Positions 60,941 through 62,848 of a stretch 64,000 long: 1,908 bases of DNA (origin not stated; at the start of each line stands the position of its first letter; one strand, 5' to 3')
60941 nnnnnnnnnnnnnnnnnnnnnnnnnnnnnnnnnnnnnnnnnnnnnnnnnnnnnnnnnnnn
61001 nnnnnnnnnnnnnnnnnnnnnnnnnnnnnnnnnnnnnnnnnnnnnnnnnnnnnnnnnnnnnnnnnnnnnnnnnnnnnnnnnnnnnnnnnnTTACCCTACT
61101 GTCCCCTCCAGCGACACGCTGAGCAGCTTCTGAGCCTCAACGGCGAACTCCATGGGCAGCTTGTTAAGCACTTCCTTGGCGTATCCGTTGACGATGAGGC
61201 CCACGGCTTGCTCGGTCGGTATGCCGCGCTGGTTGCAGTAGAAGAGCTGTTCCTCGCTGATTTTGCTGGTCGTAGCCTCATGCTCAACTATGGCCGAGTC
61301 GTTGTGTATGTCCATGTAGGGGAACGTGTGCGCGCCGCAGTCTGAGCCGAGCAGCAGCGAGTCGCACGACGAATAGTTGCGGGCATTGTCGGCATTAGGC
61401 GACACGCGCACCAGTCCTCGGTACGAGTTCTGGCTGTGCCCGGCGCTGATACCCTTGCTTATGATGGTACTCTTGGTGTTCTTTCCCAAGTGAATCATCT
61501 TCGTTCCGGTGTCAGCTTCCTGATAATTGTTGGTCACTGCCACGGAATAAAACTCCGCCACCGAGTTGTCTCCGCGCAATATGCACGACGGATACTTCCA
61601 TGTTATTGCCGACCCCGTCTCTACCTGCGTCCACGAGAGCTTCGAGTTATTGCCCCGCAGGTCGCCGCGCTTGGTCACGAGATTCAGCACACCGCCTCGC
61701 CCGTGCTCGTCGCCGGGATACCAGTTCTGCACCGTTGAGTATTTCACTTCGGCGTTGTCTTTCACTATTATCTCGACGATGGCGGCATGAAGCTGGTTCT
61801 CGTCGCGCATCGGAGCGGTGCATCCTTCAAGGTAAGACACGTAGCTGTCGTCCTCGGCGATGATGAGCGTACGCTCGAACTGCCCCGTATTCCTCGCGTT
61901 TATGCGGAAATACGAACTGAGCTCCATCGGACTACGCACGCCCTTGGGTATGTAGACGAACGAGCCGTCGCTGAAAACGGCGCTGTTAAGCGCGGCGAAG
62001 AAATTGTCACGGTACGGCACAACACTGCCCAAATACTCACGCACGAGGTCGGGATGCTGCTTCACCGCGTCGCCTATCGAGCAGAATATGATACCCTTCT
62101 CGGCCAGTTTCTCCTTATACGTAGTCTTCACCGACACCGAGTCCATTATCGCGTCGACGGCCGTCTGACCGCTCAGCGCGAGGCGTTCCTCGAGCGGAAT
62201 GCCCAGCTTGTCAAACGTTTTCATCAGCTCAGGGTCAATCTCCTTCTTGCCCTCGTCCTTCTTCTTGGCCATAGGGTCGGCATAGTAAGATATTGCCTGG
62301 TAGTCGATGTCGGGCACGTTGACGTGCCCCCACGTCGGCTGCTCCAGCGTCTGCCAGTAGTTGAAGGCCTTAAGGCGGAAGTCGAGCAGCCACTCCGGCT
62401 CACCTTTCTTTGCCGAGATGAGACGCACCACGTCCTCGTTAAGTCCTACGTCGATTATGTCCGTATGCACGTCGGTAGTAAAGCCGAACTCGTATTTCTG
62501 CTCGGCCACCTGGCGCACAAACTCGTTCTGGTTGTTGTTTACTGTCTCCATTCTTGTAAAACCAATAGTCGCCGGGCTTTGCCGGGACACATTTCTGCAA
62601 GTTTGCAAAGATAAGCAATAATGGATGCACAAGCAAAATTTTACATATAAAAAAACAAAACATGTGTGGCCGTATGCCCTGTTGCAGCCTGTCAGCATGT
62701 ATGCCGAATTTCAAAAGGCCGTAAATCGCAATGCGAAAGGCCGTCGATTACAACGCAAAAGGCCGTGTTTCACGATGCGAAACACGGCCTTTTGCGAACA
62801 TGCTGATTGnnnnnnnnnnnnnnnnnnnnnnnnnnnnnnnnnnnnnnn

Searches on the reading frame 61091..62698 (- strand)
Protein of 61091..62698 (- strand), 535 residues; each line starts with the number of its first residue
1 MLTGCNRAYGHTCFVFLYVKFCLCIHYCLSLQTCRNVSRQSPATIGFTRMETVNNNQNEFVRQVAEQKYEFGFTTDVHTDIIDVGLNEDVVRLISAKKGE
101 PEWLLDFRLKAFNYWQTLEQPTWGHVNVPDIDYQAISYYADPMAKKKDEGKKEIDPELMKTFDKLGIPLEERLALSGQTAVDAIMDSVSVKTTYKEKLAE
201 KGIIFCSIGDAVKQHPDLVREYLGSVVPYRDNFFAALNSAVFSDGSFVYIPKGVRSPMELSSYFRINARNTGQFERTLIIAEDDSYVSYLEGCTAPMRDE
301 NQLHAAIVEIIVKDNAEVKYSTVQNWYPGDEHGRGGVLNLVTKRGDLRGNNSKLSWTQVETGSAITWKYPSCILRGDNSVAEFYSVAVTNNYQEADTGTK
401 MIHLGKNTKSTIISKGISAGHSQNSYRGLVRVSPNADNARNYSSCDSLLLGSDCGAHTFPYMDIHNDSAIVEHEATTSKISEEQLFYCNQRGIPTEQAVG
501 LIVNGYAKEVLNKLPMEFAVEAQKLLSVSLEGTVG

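Call 8: search_protein_families(library=ncbifam, proteins=[window:61091-62698:-])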
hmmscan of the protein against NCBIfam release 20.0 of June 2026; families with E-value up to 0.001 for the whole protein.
window:61091-62698:- (535 aa): 5 families
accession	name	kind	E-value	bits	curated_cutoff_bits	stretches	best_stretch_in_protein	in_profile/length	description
NF008773.0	PRK11814.1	equivalog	3.3e-261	866.9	717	1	54-535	4-484/484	Fe-S cluster assembly protein SufB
TIGR01980.1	sufB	equivalog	2.6e-190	632.8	346.4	1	68-526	2-448/448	Fe-S cluster assembly protein SufB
NF052511.1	SUF_like_SmsB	exception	2.8e-51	174.9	650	1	91-532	17-443/445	SUF-like minimal system protein SmsB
TIGR01981.1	sufD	equivalog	4.5e-50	170.5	222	1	240-519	2-271/275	Fe-S cluster assembly protein SufD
NF008194.0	PRK10948.1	equivalog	1e-17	64.1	489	1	362-515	249-402/423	Fe-S cluster assembly protein SufD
